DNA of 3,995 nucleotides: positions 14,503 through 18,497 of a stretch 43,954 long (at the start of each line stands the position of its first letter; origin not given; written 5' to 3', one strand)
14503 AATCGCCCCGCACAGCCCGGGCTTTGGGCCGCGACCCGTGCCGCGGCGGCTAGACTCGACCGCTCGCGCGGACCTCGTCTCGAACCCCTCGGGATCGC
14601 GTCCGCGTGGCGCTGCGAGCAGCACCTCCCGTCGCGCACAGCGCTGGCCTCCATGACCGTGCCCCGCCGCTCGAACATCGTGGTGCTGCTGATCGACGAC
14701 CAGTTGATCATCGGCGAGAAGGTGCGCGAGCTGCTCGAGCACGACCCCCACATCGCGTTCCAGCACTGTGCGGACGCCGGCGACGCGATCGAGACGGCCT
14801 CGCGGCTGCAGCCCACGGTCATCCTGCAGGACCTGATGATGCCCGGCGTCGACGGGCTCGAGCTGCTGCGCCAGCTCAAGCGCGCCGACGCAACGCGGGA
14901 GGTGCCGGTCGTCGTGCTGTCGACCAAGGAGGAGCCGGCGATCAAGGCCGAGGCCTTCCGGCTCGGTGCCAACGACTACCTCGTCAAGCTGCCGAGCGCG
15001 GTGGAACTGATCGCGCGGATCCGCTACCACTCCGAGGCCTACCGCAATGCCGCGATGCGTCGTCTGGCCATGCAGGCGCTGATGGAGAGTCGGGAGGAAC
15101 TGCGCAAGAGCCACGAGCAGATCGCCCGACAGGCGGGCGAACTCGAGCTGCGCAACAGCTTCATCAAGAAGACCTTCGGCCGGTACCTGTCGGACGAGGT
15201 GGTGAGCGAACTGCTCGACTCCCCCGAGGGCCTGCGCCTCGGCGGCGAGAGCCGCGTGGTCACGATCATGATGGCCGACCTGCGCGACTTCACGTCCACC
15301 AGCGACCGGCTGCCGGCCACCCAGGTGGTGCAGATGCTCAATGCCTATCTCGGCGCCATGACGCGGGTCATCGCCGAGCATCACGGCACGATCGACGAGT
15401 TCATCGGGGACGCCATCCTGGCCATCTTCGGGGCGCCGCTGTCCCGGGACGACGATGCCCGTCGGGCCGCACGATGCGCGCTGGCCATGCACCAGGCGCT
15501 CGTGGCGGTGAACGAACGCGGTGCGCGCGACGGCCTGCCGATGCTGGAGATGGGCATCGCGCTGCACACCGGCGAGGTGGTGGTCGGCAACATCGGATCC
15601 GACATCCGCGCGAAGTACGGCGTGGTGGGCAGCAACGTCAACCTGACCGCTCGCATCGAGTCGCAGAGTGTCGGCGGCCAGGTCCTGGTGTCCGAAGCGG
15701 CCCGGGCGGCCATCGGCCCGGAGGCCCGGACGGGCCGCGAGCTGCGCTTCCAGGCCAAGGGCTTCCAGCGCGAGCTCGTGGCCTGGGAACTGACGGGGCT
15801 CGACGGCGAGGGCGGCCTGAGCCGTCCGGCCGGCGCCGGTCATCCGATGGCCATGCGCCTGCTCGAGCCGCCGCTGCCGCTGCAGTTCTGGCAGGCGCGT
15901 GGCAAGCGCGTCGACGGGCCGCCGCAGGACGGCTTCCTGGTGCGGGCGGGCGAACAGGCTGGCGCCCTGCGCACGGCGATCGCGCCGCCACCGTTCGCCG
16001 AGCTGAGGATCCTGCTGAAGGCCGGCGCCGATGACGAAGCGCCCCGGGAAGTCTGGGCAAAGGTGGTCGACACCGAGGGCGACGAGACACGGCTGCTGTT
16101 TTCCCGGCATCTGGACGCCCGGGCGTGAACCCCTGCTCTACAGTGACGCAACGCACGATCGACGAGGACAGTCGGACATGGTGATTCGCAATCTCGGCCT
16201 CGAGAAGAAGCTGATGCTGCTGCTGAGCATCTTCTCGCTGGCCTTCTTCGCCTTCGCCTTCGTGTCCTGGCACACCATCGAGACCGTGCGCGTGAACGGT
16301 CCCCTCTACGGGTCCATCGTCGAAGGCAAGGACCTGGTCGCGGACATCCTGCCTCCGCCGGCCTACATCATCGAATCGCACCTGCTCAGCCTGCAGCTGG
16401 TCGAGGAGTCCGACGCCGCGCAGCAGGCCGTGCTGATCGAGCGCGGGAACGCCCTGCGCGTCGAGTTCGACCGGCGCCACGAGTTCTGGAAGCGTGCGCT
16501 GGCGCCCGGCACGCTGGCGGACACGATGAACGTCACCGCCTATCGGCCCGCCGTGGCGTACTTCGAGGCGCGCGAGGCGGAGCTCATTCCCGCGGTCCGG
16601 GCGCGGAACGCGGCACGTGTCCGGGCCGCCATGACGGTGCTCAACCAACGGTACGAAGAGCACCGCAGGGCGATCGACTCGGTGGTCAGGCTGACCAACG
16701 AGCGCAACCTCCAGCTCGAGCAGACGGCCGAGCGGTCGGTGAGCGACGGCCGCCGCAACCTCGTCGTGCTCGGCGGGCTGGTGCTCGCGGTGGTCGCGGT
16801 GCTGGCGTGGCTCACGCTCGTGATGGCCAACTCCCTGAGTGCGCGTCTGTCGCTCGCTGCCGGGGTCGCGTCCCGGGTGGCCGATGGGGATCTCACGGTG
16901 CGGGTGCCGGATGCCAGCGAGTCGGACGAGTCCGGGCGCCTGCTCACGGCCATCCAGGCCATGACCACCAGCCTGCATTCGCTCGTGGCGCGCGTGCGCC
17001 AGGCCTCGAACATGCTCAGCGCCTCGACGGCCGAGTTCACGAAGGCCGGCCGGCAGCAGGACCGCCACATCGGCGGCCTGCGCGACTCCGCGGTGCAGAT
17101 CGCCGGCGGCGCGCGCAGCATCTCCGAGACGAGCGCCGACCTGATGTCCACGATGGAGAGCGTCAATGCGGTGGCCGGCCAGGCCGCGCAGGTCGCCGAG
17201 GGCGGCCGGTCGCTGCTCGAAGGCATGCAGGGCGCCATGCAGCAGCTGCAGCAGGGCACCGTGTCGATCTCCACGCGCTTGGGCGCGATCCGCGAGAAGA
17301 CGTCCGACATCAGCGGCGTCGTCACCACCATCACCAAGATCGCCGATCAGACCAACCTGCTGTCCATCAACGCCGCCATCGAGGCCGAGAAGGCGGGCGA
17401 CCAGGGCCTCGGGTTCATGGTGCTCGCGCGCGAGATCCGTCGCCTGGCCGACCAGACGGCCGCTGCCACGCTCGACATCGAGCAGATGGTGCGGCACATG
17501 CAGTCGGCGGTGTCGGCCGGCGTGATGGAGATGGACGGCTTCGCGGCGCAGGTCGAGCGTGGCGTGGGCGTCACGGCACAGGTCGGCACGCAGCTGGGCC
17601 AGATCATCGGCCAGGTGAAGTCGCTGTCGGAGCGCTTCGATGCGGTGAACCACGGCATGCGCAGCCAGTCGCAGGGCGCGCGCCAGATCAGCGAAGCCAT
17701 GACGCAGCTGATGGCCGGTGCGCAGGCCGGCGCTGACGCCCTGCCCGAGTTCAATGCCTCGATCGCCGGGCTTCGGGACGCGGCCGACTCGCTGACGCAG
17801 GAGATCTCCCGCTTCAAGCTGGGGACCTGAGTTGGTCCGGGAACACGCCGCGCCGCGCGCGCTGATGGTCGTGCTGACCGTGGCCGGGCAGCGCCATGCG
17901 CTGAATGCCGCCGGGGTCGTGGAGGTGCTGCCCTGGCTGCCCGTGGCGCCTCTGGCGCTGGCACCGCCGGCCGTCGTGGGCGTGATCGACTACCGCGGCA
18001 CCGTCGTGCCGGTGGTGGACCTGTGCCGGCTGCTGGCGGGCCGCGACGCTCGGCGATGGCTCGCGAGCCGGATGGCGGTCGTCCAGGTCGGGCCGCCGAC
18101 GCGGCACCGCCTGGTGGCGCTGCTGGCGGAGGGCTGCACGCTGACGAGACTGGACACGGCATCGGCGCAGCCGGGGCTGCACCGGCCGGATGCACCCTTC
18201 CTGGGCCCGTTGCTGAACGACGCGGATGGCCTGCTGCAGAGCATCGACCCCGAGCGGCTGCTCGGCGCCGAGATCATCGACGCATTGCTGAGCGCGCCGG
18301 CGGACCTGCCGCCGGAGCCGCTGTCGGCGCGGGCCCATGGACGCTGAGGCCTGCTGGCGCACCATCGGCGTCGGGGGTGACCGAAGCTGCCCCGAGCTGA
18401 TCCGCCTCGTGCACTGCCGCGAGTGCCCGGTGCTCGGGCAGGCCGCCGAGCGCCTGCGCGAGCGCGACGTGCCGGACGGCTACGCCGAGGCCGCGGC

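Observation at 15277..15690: REC-cyclase has a Glu/Gly substrate-specifying pair: candidate bacterial guanylate cyclase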

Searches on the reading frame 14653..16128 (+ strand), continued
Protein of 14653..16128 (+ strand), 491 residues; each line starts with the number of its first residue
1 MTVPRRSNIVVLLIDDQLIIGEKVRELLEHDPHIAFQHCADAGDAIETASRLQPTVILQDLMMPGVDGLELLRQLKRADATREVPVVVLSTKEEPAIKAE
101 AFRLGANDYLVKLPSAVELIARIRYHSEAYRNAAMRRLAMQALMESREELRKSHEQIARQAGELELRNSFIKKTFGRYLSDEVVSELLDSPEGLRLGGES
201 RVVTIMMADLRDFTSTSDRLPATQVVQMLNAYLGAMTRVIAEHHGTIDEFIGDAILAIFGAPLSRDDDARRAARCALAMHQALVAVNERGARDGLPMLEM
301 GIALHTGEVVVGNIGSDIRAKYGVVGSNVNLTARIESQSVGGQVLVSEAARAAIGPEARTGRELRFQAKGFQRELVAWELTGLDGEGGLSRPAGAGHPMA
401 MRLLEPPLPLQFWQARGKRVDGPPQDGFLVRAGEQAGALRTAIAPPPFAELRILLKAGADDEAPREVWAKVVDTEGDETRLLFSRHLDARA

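Call 94: search_protein_families(library=padloc, proteins=[window:14653-16125:+], max_evalue=0.01)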
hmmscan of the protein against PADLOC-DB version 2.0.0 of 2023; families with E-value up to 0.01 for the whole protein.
window:14653-16125:+ (491 aa): 11 families
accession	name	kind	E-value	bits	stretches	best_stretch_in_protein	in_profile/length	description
PDLC00734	PycC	-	1.1e-24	85.3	1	149-359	138-349/374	Pycsar cyclase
PDLC02367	PycC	-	8.4e-16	56.1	1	203-357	44-195/226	-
PDLC00766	PycC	-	1.6e-11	42.1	1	194-357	33-198/232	Pycsar cyclase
PDLC02366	PycC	-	8.6e-07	26.2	1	206-358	281-437/486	-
PDLC02369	PycC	-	4.3e-06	24.5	1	203-354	47-191/248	-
PDLC00405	SduA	-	5.1e-06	24.2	1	10-234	8-223/323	DUF4263 domain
PDLC00765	PycC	-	5.3e-06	23.7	1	207-353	262-411/477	Pycsar cyclase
PDLC00762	PycC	-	6.6e-06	23.2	1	223-359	74-211/508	Pycsar cyclase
PDLC00764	PycC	-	7.2e-06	23.2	1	199-281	91-174/449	Pycsar cyclase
PDLC02368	PycC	-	1.5e-05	22.7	1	202-318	44-162/234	-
PDLC02370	PycC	-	0.00013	19.5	1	204-281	83-161/340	-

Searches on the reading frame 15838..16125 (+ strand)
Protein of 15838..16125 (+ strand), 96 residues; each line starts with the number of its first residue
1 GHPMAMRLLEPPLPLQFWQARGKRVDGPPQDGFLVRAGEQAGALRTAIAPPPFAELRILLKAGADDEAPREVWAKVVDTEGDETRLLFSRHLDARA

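Call 52: search_protein_families(library=pfam, alignment_id=A2, max_evalue=1)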
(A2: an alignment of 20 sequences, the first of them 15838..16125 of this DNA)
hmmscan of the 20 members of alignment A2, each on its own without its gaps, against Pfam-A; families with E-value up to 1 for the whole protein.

A. member 1, window:15838-16125:+ (96 aa): 0 families

B. families by the number of members that match (of 20 scanned): 4 families
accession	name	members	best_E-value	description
PF07238.19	PilZ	6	0.00016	PilZ domain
PF06723.19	MreB_Mbl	1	0.17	MreB/Mbl protein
PF06832.18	BiPBP_C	1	0.18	Penicillin-Binding Protein C-terminus Family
PF00630.25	Filamin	1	0.23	Filamin/ABP280 repeat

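Call 56: predict_structure(alignment_id=A2)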
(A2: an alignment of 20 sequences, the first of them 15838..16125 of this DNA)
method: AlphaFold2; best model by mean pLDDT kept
length: 96 residues; sequences in the alignment: 20
mean_pLDDT: 90.8   pTM: 0.81
mean pLDDT of the five models: 90.8, 90.0, 89.7, 89.6, 89.4
residues with pLDDT >= 90: 75; 70-90: 13; 50-70: 7; < 50: 1
segments of 3 or more residues with pLDDT < 50: none
pLDDT, mean of each block of 10 residues (from residue 1): 84 96 91 96 96 96 81 96 95 68
secondary structure, 60 per line:
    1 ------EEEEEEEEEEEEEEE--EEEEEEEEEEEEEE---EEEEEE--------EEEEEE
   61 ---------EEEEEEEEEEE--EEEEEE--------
elements in order: E7-21 E24-37 E41-46 E55-60 E70-80 E83-88

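Call 59: fold_search(model_id=the predicted structure, library=pdb)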
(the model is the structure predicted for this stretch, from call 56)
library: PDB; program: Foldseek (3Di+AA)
matches with E <= 10: 612; with E <= 0.001: 0
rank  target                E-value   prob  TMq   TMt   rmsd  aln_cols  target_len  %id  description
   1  4xrn_D                2.3e-03  1.00  0.69  0.63   3.8        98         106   16  Pilz domain with c-di-gmp of a protein from Pseudomonas aeruginosa (released 2016-02-03)
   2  9fnn_A                2.5e-03  1.00  0.70  0.09   1.8        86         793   13  Cryo-EM structure of the c-di-GMP-saturated 'crown'less Bcs macrocomplex for cellulose secretion in E. coli (released 2024-10-16)
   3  4xrn_C                3.0e-03  1.00  0.68  0.62   3.9        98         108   16  Pilz domain with c-di-gmp of a protein from Pseudomonas aeruginosa (released 2016-02-03)
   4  4i86_B                3.9e-03  1.00  0.63  0.62   3.4        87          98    9  Crystal structure of PilZ domain of CeSA from cellulose synthesizing bacterium (released 2013-04-03)
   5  4i86_A                4.1e-03  1.00  0.64  0.61   3.8        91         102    9  Crystal structure of PilZ domain of CeSA from cellulose synthesizing bacterium (released 2013-04-03)
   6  4rt1_B                4.3e-03  1.00  0.63  0.57   4.2        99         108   15  Structure of the Alg44 PilZ domain (R95A mutant) from Pseudomonas aeruginosa PAO1 in complex with c-di-GMP (released 2015-04-08)
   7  4xrn_B                4.6e-03  1.00  0.59  0.56   4.3        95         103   15  Pilz domain with c-di-gmp of a protein from Pseudomonas aeruginosa (released 2016-02-03)
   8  9fp0_A                4.8e-03  1.00  0.62  0.09   2.2        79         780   14  Cryo-EM structure of the 'crown'less Bcs macrocomplex for E. coli cellulose secretion in non-saturating c-di-GMP (loca (released 2024-10-16)
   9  9fmv_A                6.3e-03  1.00  0.65  0.09   3.6        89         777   12  Cryo-EM structure of the c-di-GMP-free synthase:pEtN transferase complex (BcsA-Bct-G3) from the E. coli cellulose secr (released 2024-10-16)
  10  9b8v_E                7.4e-03  1.00  0.63  0.08   2.2        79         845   14  AlphaFold2 informed cryo-EM model of the E. coli cellulose synthase BcsAG3B6 complex (released 2025-02-19)
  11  4xrn_A                8.3e-03  1.00  0.61  0.57   4.4        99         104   14  Pilz domain with c-di-gmp of a protein from Pseudomonas aeruginosa (released 2016-02-03)
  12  4rt1_A                1.3e-02  1.00  0.65  0.59   4.1        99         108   15  Structure of the Alg44 PilZ domain (R95A mutant) from Pseudomonas aeruginosa PAO1 in complex with c-di-GMP (released 2015-04-08)
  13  5y6g                  1.8e-02  1.00  0.56  0.44   5.6       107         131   16  PilZ domain with c-di-GMP of YcgR from Escherichia coli (released 2018-07-18)
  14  7l1q_E                2.3e-02  1.00  0.56  0.13   2.6        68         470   18  PS3 F1-ATPase Binding/TS Dwell (released 2021-07-21)
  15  5vx6_A                2.4e-02  1.00  0.56  0.29   4.6        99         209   11  Structure of Bacillus subtilis Inhibitor of motility (MotI/DgrA) (released 2017-11-22)
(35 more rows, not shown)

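Call 88: search_protein_representatives(alignment_id=A2)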
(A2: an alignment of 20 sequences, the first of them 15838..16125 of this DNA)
Query: 20 sequences, 108 profile positions. Proteins with E-value up to 0.001 (for the whole library): 1394; up to 1e-10: 565; up to 1e-30: 0. The best 150 are listed.
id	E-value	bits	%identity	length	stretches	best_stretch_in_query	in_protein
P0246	2.3e-26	108.1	-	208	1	4-105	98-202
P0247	3.4e-24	101.1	-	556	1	2-103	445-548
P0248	4.6e-24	100.7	-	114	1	3-105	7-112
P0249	8.2e-24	99.9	-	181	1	2-105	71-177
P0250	3.2e-23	98.0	-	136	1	3-102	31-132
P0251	4.3e-23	97.6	-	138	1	2-103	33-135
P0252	4.9e-23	97.4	-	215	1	3-103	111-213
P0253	3.3e-22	94.7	-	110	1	3-93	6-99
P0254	7.0e-22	93.7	-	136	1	2-101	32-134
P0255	9.3e-22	93.3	-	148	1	2-104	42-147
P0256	1.2e-21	92.9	-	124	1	3-99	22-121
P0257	1.6e-21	92.6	-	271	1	2-89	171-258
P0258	3.0e-21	91.7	-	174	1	2-103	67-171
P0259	3.5e-21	91.4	-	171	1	3-102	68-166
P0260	3.7e-21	91.3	-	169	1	3-103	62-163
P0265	6.2e-21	90.6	-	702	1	3-104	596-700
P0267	9.5e-21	90.0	-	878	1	2-102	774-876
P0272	1.9e-20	89.0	-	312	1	2-104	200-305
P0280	1.8e-19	85.9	-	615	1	2-105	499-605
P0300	6.5e-19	84.1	-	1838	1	3-104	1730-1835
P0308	1.3e-18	83.1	-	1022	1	3-101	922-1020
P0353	3.8e-17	78.4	-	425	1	4-101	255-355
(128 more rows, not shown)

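Call 89: search_protein_families(library=pfam, proteins=[P0247, P0265, P0267, P0280, P0300, P0308, P0246, P0272, P0257, P0353], max_evalue=0.001)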
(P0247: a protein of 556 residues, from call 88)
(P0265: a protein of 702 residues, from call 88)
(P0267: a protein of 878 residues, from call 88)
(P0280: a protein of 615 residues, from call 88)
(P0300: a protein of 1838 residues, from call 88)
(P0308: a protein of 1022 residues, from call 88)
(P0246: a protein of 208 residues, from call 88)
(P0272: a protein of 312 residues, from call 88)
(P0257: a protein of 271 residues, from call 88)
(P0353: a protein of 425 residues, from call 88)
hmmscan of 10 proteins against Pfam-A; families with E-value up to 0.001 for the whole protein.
P0247 (556 aa): 5 families
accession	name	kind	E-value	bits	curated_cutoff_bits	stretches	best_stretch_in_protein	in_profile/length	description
PF00211.25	Guanylate_cyc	-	6.3e-27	94.8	21.9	1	251-405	7-156/183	Adenylate and Guanylate cyclase catalytic domain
PF00672.30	HAMP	-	1.1e-17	64.5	25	1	25-76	2-53/53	HAMP domain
PF13426.13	PAS_9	-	6.6e-08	33.2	27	1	113-210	13-103/103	PAS domain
PF08448.16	PAS_4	-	1.7e-06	28.7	23.1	1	110-212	13-109/110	PAS fold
PF00989.32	PAS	-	4.7e-06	27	22.6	1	108-207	18-112/113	PAS fold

P0265 (702 aa): 3 families
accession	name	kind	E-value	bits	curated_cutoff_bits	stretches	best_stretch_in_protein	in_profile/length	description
PF00072.30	Response_reg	-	3.1e-29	101.8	30.2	1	234-344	2-110/111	Response regulator receiver domain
PF00211.25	Guanylate_cyc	-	1.2e-21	77.6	21.9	1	402-553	8-154/183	Adenylate and Guanylate cyclase catalytic domain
PF00512.31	HisKA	-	5.9e-13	49.1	26.9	2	18-49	4-31/66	His Kinase A (phospho-acceptor) domain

P0267 (878 aa): 5 families
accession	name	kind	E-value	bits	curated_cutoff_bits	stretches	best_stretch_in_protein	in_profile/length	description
PF00072.30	Response_reg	-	3.8e-30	104.8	30.2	1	413-523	2-110/111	Response regulator receiver domain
PF00211.25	Guanylate_cyc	-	2.3e-23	83.2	21.9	1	580-749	7-174/183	Adenylate and Guanylate cyclase catalytic domain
PF12706.13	Lactamase_B_2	-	5.7e-17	62.4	27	1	41-249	3-200/200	Beta-lactamase superfamily domain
PF00512.31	HisKA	-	1.3e-08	35.1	26.9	1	314-364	9-56/66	His Kinase A (phospho-acceptor) domain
PF00753.33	Lactamase_B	-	0.00092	19.6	22.7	0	29-83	6-60/196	Metallo-beta-lactamase superfamily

P0280 (615 aa): 3 families
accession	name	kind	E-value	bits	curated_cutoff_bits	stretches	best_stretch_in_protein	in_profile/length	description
PF00211.25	Guanylate_cyc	-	2.2e-28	99.5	21.9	1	305-459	7-156/183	Adenylate and Guanylate cyclase catalytic domain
PF00672.30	HAMP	-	2e-07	31.6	25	1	212-257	2-47/53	HAMP domain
PF12729.13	4HB_MCP_1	-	2.7e-07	30.8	27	1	16-183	3-177/181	Four helix bundle sensory module for signal transduction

P0300 (1838 aa): 7 families
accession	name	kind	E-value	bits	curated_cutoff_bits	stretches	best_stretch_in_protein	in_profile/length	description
PF13191.12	AAA_16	-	2.2e-42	145.9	32.6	1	301-488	2-167/167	AAA ATPase domain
PF00069.31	Pkinase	-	7.6e-31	107.9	31.7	1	10-258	2-252/263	Protein kinase domain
PF00211.25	Guanylate_cyc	-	1.5e-24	87.1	21.9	1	1534-1687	6-154/183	Adenylate and Guanylate cyclase catalytic domain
PF07714.23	PK_Tyr_Ser-Thr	-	7.4e-19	68.5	23.1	1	10-220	2-214/258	Protein tyrosine and serine/threonine kinase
PF01590.32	GAF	-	3.4e-17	63.7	22.4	1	1332-1478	2-133/133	GAF domain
PF13185.12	GAF_2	-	1.7e-13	51.4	28.6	1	1332-1479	4-136/136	GAF domain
PF20703.3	nSTAND1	-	7.5e-05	23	27.1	1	287-341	4-51/379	Novel STAND NTPase 1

P0308 (1022 aa): 4 families
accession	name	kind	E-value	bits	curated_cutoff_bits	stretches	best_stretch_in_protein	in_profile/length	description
PF00211.25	Guanylate_cyc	-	1.9e-23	83.4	21.9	1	730-887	8-157/183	Adenylate and Guanylate cyclase catalytic domain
PF01590.32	GAF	-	8.7e-16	59.1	22.4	1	502-650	2-132/133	GAF domain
PF13185.12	GAF_2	-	7.4e-15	55.8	28.6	1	502-650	4-134/136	GAF domain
PF13492.12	GAF_3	-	7.9e-07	30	27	1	502-653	2-129/129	GAF domain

P0246 (208 aa): 1 family
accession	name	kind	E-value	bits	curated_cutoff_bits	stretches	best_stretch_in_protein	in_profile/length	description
PF00211.25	Guanylate_cyc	-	1.3e-11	44.9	21.9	1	2-71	103-174/183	Adenylate and Guanylate cyclase catalytic domain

P0272 (312 aa): 1 family
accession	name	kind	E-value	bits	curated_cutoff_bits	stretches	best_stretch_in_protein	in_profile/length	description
PF00211.25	Guanylate_cyc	-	3.6e-27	95.6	21.9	1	5-181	6-177/183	Adenylate and Guanylate cyclase catalytic domain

P0257 (271 aa): 1 family
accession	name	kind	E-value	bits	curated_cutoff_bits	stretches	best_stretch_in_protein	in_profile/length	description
PF00211.25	Guanylate_cyc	-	1.3e-17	64.4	21.9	1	1-131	31-156/183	Adenylate and Guanylate cyclase catalytic domain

P0353 (425 aa): 3 families
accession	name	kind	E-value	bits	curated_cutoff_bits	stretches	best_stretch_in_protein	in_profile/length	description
PF00072.30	Response_reg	-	9.6e-29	100.2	30.2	1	8-119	1-110/111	Response regulator receiver domain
PF00211.25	Guanylate_cyc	-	2.4e-07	31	21.9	1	183-253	7-72/183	Adenylate and Guanylate cyclase catalytic domain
PF20274.4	cREC_REC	-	0.00073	20.6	27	0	9-83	3-70/88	Cyclic-phosphate processing Receiver domain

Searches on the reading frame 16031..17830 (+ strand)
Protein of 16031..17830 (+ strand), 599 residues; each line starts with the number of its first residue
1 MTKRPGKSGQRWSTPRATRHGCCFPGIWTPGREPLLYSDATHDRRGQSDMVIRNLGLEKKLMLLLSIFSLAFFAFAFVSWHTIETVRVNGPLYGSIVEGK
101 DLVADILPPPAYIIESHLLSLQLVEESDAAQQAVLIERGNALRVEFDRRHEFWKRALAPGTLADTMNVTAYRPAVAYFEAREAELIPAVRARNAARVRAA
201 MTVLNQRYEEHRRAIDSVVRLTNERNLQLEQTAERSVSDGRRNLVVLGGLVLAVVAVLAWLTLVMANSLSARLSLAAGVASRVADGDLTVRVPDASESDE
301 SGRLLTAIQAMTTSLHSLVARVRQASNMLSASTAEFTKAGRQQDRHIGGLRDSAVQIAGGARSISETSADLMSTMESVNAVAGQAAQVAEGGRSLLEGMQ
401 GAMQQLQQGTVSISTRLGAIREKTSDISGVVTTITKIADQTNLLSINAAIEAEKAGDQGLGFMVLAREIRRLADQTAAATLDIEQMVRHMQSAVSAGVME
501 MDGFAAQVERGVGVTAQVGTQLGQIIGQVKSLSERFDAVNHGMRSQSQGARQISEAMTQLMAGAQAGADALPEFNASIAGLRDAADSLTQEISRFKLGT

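Call 7: search_protein_families(library=pfam, proteins=[window:16031-17830:+], max_evalue=0.001)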
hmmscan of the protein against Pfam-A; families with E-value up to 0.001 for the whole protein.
window:16031-17830:+ (599 aa): 3 families
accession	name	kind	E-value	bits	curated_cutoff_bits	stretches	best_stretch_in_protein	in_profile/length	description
PF00015.26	MCPsignal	-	1.7e-30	106.6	34.6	1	381-560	3-168/172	Methyl-accepting chemotaxis protein (MCP) signalling domain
PF00672.30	HAMP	-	1.3e-06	29.1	25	1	265-316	2-52/53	HAMP domain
PF10046.14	BLOC1_2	-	0.00064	20.5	33.4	0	471-535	9-73/96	Biogenesis of lysosome-related organelles complex-1 subunit 2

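Call 58: search_protein_families(library=ncbifam, proteins=[window:16178-17830:+], max_evalue=0.00001)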
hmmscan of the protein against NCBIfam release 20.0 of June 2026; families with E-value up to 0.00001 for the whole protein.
window:16178-17830:+ (550 aa): 7 families
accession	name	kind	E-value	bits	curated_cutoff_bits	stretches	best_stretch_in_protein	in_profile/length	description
NF058645.1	MCPCtpMPsAe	equivalog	4.4e-26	91.8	900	1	178-516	187-526/558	methyl-accepting chemotaxis protein CtpM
NF041847.1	transduc_aer2_vibrio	equivalog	2.5e-23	82.2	1200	1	224-547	459-753/804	aerotaxis transducer Aer2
NF047851.1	MCPCitTducer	equivalog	4.3e-23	82.2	900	1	175-548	172-516/553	methyl-accepting chemotaxis citrate transducer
NF011622.0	PRK15048.1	equivalog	1.5e-19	70.6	900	1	182-549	178-516/553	methyl-accepting chemotaxis protein II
NF011615.0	PRK15041.1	equivalog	5.1e-19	68.4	947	1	188-548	186-517/554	methyl-accepting chemotaxis protein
NF007309.0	PRK09793.1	equivalog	5.6e-17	61.9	903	1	180-548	174-513/533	methyl-accepting chemotaxis protein IV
NF050802.1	AspChtxCcaA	equivalog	3.1e-16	58.9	1300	1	312-439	513-633/700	aspartate chemotaxis receptor CcaA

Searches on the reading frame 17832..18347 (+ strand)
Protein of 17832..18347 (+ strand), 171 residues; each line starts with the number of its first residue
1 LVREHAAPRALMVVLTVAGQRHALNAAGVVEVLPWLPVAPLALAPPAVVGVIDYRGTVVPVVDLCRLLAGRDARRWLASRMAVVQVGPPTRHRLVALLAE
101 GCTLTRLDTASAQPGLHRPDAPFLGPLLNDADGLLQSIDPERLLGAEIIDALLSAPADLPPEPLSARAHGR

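Call 7: search_protein_families(library=pfam, proteins=[window:17832-18347:+], max_evalue=0.001)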
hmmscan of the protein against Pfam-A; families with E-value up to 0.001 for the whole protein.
window:17832-18347:+ (171 aa): 1 family
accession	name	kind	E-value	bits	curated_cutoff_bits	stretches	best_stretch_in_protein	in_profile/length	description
PF01584.24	CheW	-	2.5e-18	66.5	23.5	1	12-145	2-135/138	CheW-like domain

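Call 58: search_protein_families(library=ncbifam, proteins=[window:17832-18347:+], max_evalue=0.00001)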
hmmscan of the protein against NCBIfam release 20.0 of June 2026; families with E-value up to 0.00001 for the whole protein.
window:17832-18347:+ (171 aa): 0 families
